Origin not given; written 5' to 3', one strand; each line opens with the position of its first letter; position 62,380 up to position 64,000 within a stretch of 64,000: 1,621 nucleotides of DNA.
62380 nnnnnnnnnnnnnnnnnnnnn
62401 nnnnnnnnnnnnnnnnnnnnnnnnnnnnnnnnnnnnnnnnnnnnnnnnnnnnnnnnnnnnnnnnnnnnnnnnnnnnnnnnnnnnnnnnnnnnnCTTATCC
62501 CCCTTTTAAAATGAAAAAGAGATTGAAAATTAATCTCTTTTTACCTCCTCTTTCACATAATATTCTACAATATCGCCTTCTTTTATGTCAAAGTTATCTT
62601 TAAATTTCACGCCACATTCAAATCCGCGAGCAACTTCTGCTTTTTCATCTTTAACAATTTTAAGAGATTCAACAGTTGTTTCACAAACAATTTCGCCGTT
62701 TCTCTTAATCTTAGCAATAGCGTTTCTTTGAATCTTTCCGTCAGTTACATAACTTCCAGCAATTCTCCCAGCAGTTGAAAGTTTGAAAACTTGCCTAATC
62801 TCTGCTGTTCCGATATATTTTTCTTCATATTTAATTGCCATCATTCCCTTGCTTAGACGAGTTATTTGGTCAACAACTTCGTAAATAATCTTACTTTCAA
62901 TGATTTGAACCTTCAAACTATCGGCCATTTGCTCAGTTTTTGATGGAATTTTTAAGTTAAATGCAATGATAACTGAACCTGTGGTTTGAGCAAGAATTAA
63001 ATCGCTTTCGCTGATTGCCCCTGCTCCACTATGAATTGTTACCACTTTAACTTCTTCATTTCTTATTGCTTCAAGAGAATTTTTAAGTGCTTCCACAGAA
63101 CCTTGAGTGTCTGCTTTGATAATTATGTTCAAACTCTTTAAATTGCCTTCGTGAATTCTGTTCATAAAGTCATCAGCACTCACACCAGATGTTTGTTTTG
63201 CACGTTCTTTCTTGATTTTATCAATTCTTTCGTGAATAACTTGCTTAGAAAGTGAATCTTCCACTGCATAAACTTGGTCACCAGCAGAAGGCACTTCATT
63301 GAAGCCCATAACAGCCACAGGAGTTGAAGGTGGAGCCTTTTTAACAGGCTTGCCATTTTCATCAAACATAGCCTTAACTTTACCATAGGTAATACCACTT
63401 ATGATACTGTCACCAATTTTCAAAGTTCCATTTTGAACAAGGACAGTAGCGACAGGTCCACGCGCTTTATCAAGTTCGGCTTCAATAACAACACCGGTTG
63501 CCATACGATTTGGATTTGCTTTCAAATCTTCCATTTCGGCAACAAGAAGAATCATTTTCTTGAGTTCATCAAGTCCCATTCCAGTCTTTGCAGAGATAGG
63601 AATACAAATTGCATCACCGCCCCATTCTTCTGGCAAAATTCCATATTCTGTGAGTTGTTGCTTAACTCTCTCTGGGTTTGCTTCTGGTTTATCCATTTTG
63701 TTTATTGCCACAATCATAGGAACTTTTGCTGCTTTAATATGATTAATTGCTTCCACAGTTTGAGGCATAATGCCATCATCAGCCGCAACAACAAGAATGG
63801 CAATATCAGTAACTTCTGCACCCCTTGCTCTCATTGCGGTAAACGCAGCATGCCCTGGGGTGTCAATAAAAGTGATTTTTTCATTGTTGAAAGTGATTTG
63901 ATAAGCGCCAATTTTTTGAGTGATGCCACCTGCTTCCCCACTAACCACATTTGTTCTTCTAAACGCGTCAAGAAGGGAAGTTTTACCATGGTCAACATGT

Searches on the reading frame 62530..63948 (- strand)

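Call 76: search_protein_families(library=pfam, proteins=[window:62530-63948:-], max_evalue=0.000001)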
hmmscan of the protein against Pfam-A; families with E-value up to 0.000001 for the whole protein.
window:62530-63948:- (472 aa): 4 families
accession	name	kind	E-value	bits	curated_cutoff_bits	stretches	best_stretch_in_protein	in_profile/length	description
PF11987.13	IF-2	-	6.8e-36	123.2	27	1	248-362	2-116/117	Translation-initiation factor 2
PF00009.33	GTP_EFTU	-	7.2e-34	117.5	26.5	1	5-135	51-184/188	Elongation factor Tu GTP binding domain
PF22042.2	EF-G_D2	-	2.3e-29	101.8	27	1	150-228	2-83/84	Elongation factor G domain 2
PF01926.29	MMR_HSR1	-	2.1e-08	34.7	21.9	0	8-84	31-113/113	50S ribosome-binding GTPase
